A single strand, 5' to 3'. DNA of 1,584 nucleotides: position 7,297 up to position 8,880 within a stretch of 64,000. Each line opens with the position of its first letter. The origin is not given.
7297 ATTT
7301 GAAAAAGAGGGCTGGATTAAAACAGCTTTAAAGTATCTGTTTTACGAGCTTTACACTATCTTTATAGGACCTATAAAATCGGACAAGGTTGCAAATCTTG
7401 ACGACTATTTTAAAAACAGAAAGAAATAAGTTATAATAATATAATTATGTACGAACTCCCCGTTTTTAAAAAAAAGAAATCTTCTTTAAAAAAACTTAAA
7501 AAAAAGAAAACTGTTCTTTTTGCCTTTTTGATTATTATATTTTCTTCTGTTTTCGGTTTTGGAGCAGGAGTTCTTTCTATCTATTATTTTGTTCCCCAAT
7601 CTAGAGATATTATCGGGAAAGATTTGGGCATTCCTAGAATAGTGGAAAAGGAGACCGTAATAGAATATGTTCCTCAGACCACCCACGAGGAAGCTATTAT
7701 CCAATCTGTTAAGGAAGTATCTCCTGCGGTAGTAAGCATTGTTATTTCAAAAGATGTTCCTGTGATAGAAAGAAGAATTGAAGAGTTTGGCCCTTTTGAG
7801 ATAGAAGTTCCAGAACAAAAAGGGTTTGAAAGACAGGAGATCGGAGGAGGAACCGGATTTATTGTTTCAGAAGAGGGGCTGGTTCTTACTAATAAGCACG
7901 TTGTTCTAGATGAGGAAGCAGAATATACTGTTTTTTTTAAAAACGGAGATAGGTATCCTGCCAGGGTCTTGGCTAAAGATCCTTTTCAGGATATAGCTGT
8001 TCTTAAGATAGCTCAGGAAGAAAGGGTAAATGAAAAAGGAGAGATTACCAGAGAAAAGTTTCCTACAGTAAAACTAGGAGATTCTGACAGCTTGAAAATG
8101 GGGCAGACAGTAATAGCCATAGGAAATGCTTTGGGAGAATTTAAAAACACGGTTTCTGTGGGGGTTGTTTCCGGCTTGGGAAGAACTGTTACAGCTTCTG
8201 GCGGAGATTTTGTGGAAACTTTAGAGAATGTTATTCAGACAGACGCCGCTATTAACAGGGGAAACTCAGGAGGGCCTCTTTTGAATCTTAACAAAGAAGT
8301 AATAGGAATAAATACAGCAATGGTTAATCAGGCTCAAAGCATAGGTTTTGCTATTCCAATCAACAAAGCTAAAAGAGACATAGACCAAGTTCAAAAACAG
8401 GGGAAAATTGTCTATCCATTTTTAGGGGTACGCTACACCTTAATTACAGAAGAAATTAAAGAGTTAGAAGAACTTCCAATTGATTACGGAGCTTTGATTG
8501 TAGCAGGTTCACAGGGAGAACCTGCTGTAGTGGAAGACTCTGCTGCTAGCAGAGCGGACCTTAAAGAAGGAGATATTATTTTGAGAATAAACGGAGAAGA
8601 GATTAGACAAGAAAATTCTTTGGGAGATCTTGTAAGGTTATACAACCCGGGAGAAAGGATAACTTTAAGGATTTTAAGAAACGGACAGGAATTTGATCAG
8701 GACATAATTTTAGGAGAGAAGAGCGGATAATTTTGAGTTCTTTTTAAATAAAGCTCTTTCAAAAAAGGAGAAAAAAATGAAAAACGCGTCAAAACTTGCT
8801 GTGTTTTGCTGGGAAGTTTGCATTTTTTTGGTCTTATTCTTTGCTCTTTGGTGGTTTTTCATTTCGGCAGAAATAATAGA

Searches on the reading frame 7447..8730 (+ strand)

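Call 60: search_protein_families(library=pfam, proteins=[window:7447-8730:+], max_evalue=0.0001)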
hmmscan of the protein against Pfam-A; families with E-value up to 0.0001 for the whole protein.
window:7447-8730:+ (427 aa): 6 families
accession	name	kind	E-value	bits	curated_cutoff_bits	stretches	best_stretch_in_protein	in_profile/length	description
PF13365.12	Trypsin_2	-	1.5e-31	110.5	27.6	1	135-288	1-144/144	Trypsin-like peptidase domain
PF00089.32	Trypsin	-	2.8e-19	70.2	20.6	1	135-309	27-217/220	Trypsin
PF13180.12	PDZ_2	-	3.6e-11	43.6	27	1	325-419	2-77/80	PDZ domain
PF17820.7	PDZ_6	-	4.2e-10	39.7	27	1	360-411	4-54/54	PDZ domain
PF10459.15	Peptidase_S46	-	1.8e-06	27.4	22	0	133-155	47-69/698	Peptidase S46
PF00595.29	PDZ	-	4.9e-05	24.1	23.2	0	361-392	32-63/81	PDZ domain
